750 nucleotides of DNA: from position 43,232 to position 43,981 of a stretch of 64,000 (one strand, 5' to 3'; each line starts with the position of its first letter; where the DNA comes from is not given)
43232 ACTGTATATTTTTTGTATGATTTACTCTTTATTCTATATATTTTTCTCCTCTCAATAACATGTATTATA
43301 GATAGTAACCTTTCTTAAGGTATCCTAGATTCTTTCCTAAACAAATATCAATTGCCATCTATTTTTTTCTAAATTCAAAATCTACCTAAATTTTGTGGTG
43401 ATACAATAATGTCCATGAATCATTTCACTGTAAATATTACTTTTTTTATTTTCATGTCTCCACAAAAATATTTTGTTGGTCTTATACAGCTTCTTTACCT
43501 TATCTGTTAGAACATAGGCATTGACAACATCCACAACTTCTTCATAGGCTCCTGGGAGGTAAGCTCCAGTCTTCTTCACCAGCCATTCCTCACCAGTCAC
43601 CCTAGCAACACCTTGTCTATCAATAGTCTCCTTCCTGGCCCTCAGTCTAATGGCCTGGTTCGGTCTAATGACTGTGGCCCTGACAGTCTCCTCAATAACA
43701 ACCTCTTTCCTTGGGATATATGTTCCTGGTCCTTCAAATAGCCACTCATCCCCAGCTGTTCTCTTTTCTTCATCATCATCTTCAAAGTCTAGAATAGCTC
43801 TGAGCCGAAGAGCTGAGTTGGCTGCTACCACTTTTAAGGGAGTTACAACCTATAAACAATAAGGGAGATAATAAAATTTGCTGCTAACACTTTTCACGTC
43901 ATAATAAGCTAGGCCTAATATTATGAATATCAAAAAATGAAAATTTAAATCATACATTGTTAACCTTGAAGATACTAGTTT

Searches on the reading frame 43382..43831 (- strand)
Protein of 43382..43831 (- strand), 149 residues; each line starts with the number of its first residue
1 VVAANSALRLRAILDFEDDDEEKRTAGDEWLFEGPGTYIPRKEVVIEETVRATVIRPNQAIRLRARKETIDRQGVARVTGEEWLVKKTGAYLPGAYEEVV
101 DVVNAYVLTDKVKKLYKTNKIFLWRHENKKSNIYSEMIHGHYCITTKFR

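Call 45: search_protein_families(library=pfam, proteins=[window:43382-43831:-], max_evalue=0.01)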
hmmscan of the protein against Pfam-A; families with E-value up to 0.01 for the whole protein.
window:43382-43831:- (149 aa): 1 family
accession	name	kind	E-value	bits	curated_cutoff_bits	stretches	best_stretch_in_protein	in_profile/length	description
PF01505.23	Vault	-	5.7e-36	122.7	27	2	2-41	3-42/42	Major Vault Protein repeat domain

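Call 46: find_homologous_proteins(query=window:43382-43831:-, max_evalue=1e-20)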
Query window:43382-43831:- (149 aa): 238 proteins with E <= 1e-20 among 398 candidates; the best 120 are listed.
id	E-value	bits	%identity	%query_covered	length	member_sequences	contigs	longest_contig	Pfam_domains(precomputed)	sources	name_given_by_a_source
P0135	8.0e-65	235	97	76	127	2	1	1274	PF01505.24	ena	-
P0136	8.8e-64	232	90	83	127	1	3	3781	PF01505.24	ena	-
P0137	1.1e-63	232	97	75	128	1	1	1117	PF01505.24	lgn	-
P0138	2.0e-63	231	94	77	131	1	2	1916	PF01505.24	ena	-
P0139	3.4e-63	230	94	77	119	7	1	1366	PF01505.24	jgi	-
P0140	6.4e-59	216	82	74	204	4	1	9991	PF01505.24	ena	-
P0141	2.3e-58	214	77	90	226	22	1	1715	PF17794.7,PF01505.24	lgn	-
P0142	3.5e-58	214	84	78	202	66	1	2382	PF17794.7,PF01505.24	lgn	-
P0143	1.3e-57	212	78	74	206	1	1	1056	PF01505.24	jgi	jgi:major vault protein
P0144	2.7e-56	208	76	83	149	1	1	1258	PF01505.24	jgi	jgi:hypothetical protein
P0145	1.3e-55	205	76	74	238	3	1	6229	PF17794.7,PF01505.24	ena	-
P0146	2.2e-55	205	64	89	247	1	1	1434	PF17794.7,PF01505.24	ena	-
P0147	1.8e-54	202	65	89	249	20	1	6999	PF17794.7,PF01505.24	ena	-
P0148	9.8e-54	199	81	76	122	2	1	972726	PF01505.24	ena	-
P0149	1.2e-53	199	79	79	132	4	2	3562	PF01505.24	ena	-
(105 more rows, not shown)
